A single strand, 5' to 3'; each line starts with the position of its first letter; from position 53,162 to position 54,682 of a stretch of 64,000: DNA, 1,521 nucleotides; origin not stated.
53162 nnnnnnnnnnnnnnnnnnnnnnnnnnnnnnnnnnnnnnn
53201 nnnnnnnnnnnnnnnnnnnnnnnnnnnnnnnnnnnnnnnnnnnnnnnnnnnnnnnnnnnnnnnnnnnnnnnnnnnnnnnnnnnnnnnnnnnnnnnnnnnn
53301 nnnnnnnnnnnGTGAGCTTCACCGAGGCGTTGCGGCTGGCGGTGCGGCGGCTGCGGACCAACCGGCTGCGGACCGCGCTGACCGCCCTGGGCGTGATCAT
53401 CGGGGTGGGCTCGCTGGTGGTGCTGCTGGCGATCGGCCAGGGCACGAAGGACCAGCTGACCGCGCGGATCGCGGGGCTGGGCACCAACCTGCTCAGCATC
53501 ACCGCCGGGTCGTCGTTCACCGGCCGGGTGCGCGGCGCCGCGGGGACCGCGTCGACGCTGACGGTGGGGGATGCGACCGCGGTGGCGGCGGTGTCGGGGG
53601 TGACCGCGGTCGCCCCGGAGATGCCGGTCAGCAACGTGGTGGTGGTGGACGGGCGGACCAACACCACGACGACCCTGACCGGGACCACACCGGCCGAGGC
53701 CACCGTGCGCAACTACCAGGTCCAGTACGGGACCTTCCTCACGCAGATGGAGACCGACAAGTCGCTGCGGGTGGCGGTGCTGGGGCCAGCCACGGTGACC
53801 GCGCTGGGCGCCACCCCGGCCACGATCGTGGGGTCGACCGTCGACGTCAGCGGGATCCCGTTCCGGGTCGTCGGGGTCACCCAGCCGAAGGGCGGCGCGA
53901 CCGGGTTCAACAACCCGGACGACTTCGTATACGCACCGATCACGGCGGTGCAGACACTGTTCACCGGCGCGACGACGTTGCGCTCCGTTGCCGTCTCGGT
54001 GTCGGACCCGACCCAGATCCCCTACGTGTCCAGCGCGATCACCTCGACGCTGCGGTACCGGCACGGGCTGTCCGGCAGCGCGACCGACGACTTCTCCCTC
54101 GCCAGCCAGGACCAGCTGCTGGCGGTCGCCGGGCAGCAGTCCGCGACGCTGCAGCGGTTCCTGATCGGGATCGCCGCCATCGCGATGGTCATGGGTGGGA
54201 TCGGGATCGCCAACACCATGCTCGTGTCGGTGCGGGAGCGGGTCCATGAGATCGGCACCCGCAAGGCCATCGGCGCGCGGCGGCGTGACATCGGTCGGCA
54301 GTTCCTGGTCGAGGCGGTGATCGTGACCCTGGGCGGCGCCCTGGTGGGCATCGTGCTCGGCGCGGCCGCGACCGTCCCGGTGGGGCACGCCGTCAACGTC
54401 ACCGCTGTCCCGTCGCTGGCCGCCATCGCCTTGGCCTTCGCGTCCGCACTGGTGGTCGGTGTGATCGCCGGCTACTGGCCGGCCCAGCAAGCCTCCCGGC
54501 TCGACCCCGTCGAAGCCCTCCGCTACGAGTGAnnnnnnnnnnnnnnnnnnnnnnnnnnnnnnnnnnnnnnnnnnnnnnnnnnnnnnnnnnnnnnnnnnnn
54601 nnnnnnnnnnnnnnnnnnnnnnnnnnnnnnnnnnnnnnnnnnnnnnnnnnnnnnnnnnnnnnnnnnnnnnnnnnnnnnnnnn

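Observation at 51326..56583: MacB-type ABC efflux cluster with two membrane-fusion-protein paralogues and a Gly-rich membrane protein sharing a GG(F/L)RGGG motif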

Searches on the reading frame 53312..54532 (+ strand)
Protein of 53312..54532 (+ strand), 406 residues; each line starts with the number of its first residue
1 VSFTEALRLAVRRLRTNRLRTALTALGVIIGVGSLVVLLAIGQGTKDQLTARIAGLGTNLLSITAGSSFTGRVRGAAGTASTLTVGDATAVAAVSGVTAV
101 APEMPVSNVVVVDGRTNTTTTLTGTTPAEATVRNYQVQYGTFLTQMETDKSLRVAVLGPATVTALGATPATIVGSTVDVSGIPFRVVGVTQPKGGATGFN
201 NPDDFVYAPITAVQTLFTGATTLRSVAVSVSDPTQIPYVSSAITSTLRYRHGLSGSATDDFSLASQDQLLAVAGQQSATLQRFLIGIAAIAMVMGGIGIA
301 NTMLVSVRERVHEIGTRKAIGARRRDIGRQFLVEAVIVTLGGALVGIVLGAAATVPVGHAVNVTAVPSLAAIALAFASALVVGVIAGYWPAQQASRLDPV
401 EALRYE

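Call 3: search_protein_families(library=pfam, proteins=[window:53312-54532:+], max_evalue=0.01)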
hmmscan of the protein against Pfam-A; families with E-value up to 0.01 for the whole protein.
window:53312-54532:+ (406 aa): 2 families
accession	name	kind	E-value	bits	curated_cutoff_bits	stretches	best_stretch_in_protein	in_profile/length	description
PF12704.14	MacB_PCD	-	4.6e-36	125.5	27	1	21-245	1-206/207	MacB-like periplasmic core domain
PF02687.27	FtsX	-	6.3e-20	71.9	25.5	1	287-399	3-120/120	FtsX-like permease C-terminal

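Call 4: search_protein_families(library=ncbifam, proteins=[window:53312-54532:+], max_evalue=0.01)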
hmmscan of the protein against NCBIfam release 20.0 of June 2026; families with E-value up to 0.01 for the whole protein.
window:53312-54532:+ (406 aa): 10 families
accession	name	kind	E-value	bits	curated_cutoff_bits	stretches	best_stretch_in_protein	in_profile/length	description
NF007826.0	PRK10535.1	equivalog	1.5e-61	208.5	966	1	2-404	253-646/648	macrolide ABC transporter ATP-binding protein/permease MacB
TIGR03434.1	ADOP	subfamily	4.6e-24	84.6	622.3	1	264-406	661-803/803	ADOP family duplicated permease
TIGR02212.1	lolCE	equivalog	5.1e-14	52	362.45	1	13-406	16-411/411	lipoprotein-releasing ABC transporter permease subunit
NF038346.1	FtsX_actino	exception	9.8e-06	25.1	250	1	279-375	178-276/308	permease-like cell division protein FtsX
NF008357.0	PRK11146.1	exception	2e-05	23.6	439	1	290-356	274-344/414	lipoprotein-releasing ABC transporter permease subunit LolE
TIGR00439.2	FtsX_Gneg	equivalog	5.8e-05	22.4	255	1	285-382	171-268/292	permease-like cell division protein FtsX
NF038347.1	FtsX_Gpos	exception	6.1e-05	22.5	225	1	227-352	125-239/296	permease-like cell division protein FtsX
NF008076.0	PRK10814.1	exception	0.0016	17.6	473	0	296-406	279-399/399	lipoprotein-releasing ABC transporter permease subunit LolC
NF041854.1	ABC_perm_YbbP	equivalog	0.0028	15.6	999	1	118-404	85-369/806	putative ABC transporter permease subunit YbbP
TIGR02213.1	lolE_release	exception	0.0049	15.8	540.35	0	291-353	272-338/411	lipoprotein-releasing ABC transporter permease subunit LolE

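Call 80: search_solved_structures(query=window:53312-54532:+, max_evalue=0.00001)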
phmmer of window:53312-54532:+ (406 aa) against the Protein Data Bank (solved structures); distinct sequences matched with E-value up to 0.00001: 6.
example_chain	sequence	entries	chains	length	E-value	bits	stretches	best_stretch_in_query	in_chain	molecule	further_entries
5lil_A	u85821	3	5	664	4.4e-56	193.7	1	4-405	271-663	Macrolide export ATP-binding/permease protein MacB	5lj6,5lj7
5gko_A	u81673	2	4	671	2.4e-53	184.7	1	4-404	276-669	Macrolide export ATP-binding/permease protein MacB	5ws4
5nik_J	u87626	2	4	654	5e-49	170.5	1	2-404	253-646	Macrolide export ATP-binding/permease protein MacB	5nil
5xu1_M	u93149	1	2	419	2e-35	125.7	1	120-406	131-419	ABC transporter permeae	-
3ftj_A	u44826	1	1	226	1.4e-17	67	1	49-254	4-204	Macrolide export ATP-binding/permease protein macB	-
9o9x_C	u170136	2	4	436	6.1e-12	48.5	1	281-370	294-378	ABC transporter permease YtrF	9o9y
